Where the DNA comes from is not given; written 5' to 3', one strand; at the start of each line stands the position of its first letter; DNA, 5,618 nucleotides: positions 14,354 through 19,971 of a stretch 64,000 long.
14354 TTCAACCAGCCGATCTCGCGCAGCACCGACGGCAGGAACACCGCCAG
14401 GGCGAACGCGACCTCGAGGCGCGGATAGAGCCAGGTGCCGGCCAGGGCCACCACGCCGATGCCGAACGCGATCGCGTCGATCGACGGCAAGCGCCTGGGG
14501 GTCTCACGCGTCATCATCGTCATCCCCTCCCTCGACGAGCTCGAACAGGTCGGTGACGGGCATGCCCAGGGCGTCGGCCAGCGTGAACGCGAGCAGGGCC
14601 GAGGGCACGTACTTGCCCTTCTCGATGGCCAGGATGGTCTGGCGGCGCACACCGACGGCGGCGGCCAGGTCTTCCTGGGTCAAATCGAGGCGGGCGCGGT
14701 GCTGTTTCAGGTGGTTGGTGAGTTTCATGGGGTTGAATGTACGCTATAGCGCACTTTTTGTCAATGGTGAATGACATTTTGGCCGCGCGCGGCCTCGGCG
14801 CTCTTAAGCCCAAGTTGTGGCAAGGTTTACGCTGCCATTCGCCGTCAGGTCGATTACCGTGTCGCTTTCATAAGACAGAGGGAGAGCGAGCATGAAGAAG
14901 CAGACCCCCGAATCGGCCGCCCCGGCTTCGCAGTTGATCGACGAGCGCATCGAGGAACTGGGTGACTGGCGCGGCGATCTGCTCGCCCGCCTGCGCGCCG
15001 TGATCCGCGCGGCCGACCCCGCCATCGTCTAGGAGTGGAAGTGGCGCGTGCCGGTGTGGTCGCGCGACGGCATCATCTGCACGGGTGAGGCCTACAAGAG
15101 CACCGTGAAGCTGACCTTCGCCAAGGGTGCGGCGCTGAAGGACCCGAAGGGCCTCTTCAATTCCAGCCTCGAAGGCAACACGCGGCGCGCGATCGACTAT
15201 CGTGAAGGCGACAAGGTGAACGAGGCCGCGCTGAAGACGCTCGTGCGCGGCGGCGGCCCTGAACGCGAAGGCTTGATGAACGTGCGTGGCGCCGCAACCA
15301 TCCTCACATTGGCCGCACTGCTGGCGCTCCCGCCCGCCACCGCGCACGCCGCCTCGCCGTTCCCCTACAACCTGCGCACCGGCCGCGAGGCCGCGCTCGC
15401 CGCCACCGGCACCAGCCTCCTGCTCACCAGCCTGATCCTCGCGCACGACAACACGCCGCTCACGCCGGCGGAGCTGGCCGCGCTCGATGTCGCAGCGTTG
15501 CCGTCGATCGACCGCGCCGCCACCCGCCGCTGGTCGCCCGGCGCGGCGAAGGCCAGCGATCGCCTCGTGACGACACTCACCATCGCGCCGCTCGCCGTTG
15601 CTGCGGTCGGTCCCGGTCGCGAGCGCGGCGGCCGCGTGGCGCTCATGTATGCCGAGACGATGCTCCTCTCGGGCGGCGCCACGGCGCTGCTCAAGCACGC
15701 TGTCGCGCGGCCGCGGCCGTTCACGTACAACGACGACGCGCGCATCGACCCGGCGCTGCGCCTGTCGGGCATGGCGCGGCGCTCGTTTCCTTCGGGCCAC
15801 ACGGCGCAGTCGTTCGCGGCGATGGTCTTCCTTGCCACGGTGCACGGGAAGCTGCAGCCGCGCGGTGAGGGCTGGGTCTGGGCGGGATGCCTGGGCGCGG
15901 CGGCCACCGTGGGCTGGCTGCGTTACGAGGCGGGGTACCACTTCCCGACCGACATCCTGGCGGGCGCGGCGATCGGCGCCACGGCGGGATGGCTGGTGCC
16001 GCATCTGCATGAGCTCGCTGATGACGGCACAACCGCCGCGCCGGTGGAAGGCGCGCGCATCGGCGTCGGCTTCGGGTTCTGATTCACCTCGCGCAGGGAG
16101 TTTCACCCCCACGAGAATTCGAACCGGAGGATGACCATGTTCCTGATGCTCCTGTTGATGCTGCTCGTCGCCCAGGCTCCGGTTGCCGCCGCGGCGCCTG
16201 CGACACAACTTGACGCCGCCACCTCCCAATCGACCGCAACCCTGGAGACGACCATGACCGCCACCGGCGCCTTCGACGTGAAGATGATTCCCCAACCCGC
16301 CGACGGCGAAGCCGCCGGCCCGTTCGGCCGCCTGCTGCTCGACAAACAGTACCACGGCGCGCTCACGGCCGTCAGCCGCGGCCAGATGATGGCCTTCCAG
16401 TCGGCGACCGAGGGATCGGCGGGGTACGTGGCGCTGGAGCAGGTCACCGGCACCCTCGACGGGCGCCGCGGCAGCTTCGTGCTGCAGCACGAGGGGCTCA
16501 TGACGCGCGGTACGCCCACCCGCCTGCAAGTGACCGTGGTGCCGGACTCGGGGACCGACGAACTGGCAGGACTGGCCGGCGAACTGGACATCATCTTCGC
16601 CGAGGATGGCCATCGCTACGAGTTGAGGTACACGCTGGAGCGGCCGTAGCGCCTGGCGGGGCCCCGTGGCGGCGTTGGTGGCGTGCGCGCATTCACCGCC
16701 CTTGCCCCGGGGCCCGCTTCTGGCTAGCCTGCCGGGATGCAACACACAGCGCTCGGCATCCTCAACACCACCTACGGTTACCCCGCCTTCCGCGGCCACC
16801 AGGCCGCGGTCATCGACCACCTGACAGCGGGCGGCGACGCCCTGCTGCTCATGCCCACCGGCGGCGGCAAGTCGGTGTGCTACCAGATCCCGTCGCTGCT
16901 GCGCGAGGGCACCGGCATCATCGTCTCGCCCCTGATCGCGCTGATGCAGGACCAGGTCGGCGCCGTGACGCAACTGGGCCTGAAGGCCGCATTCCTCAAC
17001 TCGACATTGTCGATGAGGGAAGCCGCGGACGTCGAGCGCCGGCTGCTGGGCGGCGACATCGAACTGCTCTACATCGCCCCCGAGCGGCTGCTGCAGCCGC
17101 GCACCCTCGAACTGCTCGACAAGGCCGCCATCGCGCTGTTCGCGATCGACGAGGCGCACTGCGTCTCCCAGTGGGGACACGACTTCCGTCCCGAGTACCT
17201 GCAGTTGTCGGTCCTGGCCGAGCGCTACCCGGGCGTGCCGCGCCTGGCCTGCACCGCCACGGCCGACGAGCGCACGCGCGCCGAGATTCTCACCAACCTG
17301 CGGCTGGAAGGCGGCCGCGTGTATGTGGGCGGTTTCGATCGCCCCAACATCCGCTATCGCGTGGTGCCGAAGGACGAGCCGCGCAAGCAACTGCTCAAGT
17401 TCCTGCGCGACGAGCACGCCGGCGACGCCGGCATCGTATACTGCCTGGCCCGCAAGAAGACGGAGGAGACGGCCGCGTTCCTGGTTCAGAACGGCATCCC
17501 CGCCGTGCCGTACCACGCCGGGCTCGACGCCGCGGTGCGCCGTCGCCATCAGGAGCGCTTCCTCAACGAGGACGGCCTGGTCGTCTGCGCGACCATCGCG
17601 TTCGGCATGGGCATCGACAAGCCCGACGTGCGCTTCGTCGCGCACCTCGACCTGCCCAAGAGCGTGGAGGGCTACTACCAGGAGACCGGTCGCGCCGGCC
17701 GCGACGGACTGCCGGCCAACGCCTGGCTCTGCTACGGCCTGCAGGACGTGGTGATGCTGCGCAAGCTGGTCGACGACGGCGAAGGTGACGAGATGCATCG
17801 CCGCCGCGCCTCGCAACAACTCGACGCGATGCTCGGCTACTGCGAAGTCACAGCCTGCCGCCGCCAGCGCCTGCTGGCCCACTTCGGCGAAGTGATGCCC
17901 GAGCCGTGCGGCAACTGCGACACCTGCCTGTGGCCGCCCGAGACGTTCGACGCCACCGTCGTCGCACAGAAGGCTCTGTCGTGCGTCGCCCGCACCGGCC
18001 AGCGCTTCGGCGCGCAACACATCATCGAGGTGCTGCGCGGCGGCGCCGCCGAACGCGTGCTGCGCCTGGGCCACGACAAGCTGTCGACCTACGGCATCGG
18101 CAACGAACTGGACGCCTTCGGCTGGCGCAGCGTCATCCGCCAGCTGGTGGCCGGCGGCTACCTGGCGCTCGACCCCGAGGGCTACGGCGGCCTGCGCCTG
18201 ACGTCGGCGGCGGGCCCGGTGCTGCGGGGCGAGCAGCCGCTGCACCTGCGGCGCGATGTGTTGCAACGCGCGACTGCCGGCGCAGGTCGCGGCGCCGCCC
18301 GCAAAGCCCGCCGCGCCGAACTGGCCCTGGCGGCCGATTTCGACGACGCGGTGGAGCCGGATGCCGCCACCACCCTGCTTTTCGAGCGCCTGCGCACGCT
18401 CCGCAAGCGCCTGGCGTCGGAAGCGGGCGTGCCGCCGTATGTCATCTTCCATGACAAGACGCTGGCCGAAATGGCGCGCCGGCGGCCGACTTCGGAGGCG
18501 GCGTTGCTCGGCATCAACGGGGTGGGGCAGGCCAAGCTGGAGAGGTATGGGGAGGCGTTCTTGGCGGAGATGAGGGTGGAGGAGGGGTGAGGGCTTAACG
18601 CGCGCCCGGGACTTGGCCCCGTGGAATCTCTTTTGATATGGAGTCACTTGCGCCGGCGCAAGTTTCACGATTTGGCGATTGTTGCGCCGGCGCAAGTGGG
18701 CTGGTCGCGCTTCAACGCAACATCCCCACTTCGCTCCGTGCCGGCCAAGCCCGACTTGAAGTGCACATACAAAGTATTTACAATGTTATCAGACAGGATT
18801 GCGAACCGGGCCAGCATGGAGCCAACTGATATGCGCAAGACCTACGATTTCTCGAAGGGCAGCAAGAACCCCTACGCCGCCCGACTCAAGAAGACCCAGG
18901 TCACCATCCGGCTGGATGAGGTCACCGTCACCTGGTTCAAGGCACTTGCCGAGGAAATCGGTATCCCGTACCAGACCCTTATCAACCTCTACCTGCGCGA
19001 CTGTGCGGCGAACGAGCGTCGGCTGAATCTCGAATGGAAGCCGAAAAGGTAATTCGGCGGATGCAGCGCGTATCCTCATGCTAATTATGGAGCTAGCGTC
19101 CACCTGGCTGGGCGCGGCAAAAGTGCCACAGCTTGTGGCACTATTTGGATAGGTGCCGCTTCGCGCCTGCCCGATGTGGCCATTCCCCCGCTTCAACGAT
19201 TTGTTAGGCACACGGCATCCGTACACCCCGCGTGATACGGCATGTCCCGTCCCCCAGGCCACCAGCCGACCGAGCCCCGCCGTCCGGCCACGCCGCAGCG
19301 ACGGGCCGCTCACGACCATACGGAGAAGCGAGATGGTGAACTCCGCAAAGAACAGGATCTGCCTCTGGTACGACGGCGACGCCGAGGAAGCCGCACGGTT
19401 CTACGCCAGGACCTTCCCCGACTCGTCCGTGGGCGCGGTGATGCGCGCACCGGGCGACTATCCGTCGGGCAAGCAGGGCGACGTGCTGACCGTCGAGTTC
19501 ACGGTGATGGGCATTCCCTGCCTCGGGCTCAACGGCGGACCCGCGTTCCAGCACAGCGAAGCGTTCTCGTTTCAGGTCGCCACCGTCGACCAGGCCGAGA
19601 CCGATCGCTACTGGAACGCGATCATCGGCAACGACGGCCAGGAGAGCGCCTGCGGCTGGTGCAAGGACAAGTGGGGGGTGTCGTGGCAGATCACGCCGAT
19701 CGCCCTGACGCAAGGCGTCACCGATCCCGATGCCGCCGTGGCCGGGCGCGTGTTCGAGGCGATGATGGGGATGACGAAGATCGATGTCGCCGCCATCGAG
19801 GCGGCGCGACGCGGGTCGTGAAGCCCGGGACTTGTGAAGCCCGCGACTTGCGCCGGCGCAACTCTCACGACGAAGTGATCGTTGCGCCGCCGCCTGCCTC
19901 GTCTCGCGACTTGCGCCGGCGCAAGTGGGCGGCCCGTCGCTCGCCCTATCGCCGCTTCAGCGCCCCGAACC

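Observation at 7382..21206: Uncharacterised ~55-bp double-palindrome repeat family marks nearly every accessory-module boundary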

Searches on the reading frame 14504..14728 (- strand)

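Call 8: search_protein_families(library=pfam, proteins=[window:14504-14728:-], max_evalue=0.01)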
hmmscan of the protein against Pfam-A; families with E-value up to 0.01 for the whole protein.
window:14504-14728:- (74 aa): 7 families
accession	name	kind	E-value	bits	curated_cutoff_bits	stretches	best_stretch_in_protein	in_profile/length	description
PF01381.28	HTH_3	-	4e-14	52.8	23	1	7-61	1-55/55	Helix-turn-helix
PF13560.12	HTH_31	-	4e-10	40.3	27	1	5-60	4-60/64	Helix-turn-helix domain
PF12844.13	HTH_19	-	1.1e-08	35.3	30.2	1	7-65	4-62/64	Helix-turn-helix domain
PF13443.12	HTH_26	-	1.3e-05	25.8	22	1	7-65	2-61/63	Cro/C1-type HTH DNA-binding domain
PF13413.12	HTH_25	-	0.00018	21.7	24.6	1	7-40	2-35/62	Helix-turn-helix domain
PF13545.12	HTH_Crp_2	-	0.0002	21.7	27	1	9-32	16-39/70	Crp-like helix-turn-helix domain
PF20432.4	Xre-like-HTH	-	0.0021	18.8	25.8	0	12-32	20-40/63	Antitoxin Xre-like helix-turn-helix domain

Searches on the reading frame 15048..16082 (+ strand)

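Call 8: search_protein_families(library=pfam, proteins=[window:15048-16082:+], max_evalue=0.01)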
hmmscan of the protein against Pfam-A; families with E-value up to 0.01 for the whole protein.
window:15048-16082:+ (344 aa): 3 families
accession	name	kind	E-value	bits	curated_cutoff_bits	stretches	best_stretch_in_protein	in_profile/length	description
PF01569.27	PAP2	-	8.5e-26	90.7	27.2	1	199-321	3-125/130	PAP2 superfamily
PF08818.16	DUF1801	-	3.3e-10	40.7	27.2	1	1-67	27-82/85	Domain of unknown function (DU1801)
PF14378.12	PAP2_3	-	0.0012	19.1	27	1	242-313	122-187/190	PAP2 superfamily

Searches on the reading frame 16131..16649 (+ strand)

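Call 8: search_protein_families(library=pfam, proteins=[window:16131-16649:+], max_evalue=0.01)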
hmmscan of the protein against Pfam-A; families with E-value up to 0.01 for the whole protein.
window:16131-16649:+ (172 aa): 1 family
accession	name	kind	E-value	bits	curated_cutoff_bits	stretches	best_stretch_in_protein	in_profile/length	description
PF11528.13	DUF3224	-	7.5e-37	126.4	25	1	44-167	1-126/126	Protein of unknown function (DUF3224)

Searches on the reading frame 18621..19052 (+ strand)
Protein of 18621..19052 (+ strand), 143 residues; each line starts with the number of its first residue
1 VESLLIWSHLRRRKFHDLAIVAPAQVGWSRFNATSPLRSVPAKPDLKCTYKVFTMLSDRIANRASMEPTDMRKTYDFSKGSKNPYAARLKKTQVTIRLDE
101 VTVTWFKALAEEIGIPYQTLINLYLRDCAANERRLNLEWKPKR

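Call 8: search_protein_families(library=pfam, proteins=[window:18621-19052:+], max_evalue=0.01)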
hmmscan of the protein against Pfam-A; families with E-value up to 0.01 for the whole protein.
window:18621-19052:+ (143 aa): 2 families
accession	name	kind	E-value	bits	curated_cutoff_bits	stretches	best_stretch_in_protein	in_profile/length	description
PF14384.12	BrnA_antitoxin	-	8.2e-09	36.2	26.1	1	75-127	23-66/68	BrnA antitoxin of type II toxin-antitoxin system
PF12441.14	CopG_antitoxin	-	4.5e-06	27.8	28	1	68-126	18-77/79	CopG antitoxin of type II toxin-antitoxin system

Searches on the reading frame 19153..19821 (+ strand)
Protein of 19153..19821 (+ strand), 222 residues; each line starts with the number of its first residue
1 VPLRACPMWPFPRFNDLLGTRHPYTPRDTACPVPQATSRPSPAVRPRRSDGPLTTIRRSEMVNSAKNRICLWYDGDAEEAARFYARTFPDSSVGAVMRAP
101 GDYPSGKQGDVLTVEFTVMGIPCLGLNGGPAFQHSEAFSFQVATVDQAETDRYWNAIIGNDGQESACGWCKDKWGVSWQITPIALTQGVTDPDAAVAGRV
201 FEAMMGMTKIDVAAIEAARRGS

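Call 9: search_protein_families(library=pfam, proteins=[window:19153-19821:+], max_evalue=0.01)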
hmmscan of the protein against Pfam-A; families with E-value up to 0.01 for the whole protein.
window:19153-19821:+ (222 aa): 1 family
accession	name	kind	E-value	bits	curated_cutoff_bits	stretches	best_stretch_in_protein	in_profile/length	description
PF06983.19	3-dmu-9_3-mt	-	9.8e-48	161.9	24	1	66-181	2-116/116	3-demethylubiquinone-9 3-methyltransferase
